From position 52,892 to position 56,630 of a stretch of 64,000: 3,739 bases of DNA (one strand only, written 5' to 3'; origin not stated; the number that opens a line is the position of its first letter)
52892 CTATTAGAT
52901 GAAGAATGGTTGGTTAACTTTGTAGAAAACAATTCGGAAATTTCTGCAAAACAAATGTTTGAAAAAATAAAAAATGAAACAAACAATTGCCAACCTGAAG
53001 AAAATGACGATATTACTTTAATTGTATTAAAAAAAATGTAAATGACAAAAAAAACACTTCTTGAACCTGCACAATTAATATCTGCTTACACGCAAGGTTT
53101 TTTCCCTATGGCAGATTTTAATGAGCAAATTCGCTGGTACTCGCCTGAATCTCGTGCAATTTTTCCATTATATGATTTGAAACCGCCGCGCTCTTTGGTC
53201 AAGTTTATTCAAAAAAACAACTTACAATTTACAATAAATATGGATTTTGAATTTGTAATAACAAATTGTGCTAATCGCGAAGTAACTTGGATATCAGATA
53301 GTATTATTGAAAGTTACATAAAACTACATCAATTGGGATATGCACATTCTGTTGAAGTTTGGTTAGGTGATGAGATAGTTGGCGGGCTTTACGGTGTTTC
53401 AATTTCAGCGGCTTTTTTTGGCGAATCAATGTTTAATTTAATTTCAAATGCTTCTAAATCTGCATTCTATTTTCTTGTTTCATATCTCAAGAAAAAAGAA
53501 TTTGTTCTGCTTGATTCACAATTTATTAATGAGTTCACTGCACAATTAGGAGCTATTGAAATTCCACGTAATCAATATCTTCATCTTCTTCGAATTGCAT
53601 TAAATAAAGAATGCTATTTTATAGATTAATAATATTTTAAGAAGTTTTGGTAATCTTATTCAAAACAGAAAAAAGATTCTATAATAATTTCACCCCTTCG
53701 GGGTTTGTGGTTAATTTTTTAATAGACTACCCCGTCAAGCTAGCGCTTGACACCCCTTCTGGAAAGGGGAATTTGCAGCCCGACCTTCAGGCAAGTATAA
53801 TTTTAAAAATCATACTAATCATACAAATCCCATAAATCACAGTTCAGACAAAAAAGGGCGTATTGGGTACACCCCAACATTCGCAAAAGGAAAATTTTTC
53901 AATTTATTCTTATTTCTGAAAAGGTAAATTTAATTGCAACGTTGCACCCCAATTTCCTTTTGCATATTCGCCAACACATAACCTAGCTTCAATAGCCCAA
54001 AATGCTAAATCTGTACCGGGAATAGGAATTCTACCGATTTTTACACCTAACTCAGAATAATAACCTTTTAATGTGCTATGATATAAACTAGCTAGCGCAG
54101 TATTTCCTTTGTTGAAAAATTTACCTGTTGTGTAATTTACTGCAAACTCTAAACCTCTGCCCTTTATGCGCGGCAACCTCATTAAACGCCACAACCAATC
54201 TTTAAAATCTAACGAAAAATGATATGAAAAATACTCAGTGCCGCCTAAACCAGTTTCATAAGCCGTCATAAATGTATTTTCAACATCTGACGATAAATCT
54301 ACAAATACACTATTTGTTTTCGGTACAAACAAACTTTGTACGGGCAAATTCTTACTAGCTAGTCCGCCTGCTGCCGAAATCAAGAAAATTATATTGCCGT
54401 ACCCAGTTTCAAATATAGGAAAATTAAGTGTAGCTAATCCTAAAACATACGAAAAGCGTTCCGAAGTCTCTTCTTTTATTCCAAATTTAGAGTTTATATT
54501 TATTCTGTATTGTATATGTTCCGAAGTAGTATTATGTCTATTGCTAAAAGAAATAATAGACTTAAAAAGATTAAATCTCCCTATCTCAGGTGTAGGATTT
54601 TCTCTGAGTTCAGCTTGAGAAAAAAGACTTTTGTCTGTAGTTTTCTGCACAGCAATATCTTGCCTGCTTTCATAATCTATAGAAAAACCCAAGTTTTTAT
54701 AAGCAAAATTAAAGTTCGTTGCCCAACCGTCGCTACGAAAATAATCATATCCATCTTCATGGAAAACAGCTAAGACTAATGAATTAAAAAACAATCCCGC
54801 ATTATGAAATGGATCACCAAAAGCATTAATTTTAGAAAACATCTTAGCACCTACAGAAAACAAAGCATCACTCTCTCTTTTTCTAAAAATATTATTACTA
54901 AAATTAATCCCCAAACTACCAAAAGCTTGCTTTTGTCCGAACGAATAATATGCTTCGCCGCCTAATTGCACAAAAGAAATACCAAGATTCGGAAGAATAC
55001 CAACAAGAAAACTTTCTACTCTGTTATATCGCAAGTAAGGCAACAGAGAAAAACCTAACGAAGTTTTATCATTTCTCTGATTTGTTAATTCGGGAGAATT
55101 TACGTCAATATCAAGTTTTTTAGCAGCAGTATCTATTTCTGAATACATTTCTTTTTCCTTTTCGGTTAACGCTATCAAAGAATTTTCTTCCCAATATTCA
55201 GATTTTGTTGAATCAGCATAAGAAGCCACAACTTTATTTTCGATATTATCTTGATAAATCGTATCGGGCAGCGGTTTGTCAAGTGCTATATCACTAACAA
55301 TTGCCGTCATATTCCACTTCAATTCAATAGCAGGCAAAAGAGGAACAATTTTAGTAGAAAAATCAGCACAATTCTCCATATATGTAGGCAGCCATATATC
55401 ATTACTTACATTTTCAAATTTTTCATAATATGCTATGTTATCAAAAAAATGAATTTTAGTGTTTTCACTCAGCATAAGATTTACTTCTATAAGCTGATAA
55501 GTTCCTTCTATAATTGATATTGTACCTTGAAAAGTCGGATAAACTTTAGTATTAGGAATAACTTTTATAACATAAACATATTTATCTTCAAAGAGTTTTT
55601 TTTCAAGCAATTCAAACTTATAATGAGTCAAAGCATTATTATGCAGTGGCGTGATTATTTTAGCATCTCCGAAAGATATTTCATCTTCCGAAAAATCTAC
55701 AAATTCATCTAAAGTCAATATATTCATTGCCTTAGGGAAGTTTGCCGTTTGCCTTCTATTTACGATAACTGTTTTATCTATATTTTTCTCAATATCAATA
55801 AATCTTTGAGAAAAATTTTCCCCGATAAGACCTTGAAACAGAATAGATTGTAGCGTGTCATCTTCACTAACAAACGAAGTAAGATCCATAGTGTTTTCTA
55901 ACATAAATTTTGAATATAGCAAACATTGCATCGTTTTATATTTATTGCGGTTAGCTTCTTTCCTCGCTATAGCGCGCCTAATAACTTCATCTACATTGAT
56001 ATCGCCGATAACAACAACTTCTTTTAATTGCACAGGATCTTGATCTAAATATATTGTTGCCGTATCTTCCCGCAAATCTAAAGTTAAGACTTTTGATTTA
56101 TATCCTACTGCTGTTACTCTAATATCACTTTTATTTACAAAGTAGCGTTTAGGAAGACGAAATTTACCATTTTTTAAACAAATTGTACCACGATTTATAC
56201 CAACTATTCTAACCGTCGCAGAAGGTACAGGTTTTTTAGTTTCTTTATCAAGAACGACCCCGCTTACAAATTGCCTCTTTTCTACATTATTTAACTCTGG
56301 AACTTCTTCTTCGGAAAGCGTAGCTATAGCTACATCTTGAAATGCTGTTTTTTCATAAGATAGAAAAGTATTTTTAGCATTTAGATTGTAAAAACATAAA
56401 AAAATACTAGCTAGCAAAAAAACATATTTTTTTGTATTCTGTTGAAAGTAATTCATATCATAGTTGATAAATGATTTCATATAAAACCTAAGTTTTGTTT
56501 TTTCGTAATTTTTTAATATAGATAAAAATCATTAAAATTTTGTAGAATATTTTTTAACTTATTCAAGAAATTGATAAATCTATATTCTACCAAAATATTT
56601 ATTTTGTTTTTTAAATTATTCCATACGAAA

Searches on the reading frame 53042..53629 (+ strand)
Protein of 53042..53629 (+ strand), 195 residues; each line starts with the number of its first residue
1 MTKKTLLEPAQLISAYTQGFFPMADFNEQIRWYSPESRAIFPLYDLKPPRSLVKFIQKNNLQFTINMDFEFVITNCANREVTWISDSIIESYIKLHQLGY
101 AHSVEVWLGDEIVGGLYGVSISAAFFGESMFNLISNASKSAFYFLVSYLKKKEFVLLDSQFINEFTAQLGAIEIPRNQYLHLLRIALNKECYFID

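Call 17: search_protein_families(library=pfam, proteins=[window:53042-53629:+])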
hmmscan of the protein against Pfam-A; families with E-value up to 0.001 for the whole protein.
window:53042-53629:+ (195 aa): 1 family
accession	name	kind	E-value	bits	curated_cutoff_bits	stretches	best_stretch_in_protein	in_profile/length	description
PF03588.20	Leu_Phe_trans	-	1.4e-61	207.4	22.7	1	9-175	1-171/171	Leucyl/phenylalanyl-tRNA protein transferase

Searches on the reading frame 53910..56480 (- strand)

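Call 17: search_protein_families(library=pfam, proteins=[window:53910-56480:-])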
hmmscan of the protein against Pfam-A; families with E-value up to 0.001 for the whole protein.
window:53910-56480:- (856 aa): 3 families
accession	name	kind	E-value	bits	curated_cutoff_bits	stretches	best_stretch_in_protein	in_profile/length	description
PF18939.6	DUF5686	-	9.3e-34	117.3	39.2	1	166-671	1-541/669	Family of unknown function (DUF5686)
PF13715.12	CarbopepD_reg_2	-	5.3e-14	52.5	32.2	1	72-157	1-88/88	CarboxypepD_reg-like domain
PF13620.12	CarboxypepD_reg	-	5.3e-07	30.3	32.3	1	72-141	2-74/82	Carboxypeptidase regulatory-like domain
